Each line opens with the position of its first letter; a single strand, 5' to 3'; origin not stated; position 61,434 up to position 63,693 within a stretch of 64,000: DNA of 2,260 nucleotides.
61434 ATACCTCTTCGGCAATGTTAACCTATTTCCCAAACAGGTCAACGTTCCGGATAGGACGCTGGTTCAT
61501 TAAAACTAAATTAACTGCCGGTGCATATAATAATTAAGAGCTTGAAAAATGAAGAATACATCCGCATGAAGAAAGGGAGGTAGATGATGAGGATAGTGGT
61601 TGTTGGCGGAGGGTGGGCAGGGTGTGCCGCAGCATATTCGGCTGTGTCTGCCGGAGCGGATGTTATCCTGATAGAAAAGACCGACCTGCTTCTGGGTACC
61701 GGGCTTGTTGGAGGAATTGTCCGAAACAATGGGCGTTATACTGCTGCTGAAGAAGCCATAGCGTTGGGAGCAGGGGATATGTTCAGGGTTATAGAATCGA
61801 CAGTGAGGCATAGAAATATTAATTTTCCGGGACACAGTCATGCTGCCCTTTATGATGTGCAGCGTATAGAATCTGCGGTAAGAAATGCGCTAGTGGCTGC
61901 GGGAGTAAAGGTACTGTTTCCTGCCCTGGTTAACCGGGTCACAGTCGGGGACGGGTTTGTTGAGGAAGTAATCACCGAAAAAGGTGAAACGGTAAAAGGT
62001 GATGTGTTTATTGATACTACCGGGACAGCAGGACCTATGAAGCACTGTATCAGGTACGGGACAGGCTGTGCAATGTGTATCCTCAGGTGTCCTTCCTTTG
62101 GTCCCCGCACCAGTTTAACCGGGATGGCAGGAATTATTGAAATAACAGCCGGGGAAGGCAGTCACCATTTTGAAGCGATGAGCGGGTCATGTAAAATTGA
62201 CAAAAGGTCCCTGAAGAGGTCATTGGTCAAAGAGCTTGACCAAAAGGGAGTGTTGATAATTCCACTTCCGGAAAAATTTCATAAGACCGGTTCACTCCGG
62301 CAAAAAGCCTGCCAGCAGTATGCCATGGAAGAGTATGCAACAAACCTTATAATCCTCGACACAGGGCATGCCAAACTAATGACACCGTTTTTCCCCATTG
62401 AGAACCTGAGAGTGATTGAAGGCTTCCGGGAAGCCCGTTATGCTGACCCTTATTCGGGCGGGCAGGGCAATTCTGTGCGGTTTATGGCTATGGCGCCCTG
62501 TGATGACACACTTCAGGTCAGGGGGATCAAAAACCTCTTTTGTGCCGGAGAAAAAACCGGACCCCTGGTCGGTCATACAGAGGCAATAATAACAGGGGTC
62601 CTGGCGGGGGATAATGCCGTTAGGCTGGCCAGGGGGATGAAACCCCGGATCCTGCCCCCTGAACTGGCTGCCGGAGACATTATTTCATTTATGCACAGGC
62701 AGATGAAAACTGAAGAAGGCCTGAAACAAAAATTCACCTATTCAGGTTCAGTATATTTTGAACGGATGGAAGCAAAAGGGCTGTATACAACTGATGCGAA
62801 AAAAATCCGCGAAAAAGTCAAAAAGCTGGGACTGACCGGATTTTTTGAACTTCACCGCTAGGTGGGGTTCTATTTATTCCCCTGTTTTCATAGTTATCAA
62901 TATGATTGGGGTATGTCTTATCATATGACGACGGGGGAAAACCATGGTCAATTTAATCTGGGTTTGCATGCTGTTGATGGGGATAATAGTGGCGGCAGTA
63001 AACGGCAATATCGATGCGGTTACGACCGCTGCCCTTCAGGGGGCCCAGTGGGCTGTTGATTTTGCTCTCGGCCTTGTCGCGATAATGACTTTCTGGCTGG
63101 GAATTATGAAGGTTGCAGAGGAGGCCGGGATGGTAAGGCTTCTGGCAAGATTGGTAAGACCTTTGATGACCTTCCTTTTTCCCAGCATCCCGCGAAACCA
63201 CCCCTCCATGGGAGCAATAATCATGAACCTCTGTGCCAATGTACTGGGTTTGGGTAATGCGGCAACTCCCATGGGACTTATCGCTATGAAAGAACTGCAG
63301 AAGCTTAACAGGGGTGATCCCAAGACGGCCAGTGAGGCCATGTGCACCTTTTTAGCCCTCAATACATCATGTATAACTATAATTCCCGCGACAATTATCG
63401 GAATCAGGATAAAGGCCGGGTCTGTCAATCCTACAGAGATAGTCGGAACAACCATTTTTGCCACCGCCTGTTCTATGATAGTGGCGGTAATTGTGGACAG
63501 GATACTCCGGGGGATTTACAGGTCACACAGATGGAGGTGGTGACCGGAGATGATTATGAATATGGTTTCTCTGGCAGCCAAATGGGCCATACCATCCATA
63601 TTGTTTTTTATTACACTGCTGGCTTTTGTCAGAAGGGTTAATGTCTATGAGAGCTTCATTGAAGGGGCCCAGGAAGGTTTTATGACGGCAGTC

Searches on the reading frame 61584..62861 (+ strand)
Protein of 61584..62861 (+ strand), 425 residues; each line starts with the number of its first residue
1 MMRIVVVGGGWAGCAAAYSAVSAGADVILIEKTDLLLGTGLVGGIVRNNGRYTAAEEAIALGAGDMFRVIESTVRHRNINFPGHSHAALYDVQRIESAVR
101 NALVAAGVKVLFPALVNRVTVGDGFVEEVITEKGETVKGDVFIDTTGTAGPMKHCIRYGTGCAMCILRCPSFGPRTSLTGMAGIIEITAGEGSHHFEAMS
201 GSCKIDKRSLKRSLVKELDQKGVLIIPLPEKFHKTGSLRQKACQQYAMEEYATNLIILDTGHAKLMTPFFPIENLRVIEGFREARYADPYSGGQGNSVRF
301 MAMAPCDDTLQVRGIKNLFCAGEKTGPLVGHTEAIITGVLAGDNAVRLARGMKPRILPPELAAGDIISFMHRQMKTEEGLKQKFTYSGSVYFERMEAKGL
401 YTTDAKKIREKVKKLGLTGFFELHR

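Call 72: find_encoding_contigs(protein=window:61584-62861:+, flank=10000, max_places=1)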
Protein window:61584-62861:+ (425 aa): no gene with exactly this product is on record in the collection.

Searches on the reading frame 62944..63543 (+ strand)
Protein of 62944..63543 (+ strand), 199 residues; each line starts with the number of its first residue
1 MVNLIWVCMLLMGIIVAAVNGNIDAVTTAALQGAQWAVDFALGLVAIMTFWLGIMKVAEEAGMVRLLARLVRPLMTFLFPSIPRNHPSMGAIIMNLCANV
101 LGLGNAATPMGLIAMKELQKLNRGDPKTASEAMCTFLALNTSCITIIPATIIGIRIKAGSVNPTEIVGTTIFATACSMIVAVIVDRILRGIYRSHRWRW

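Call 75: find_encoding_contigs(protein=window:62944-63543:+, flank=10000, max_places=1)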
Protein window:62944-63543:+ (199 aa): 4 contigs read that carry it; 1 place shown.
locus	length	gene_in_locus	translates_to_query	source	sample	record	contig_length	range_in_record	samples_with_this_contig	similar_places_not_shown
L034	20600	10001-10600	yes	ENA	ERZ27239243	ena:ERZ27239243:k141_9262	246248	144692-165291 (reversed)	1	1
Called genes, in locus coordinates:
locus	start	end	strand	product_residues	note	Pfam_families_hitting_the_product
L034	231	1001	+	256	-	PF00072:Response_reg, PF08769:Spo0A_C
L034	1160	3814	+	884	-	PF01368:DHH, PF02272:DHHA1, PF00571:CBS, PF01743:PolyA_pol, PF12627:PolyA_pol_RNAbd (weak)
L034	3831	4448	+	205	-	PF02163:Peptidase_M50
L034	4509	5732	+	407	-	PF00579:tRNA-synt_1b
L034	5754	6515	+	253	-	PF02616:SMC_ScpA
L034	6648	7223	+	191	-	PF04079:SMC_ScpB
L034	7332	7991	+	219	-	PF11167:DUF2953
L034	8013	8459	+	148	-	PF09579:Spore_YtfJ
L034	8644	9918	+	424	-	PF00070:Pyr_redox (faint), PF00890:FAD_binding_2 (faint), PF01134:GIDA, PF01266:DAO (weak), PF04820:Trp_halogenase (faint), PF07992:Pyr_redox_2 (weak), PF12831:FAD_oxidored, PF01134:GIDA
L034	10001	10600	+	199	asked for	PF07670:Gate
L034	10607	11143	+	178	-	PF07670:Gate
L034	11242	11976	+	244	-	PF01479:S4, PF00849:PseudoU_synth_2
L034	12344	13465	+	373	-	-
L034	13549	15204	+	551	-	PF00795:CN_hydrolase, PF02540:NAD_synthase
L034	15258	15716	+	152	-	PF13690:CheX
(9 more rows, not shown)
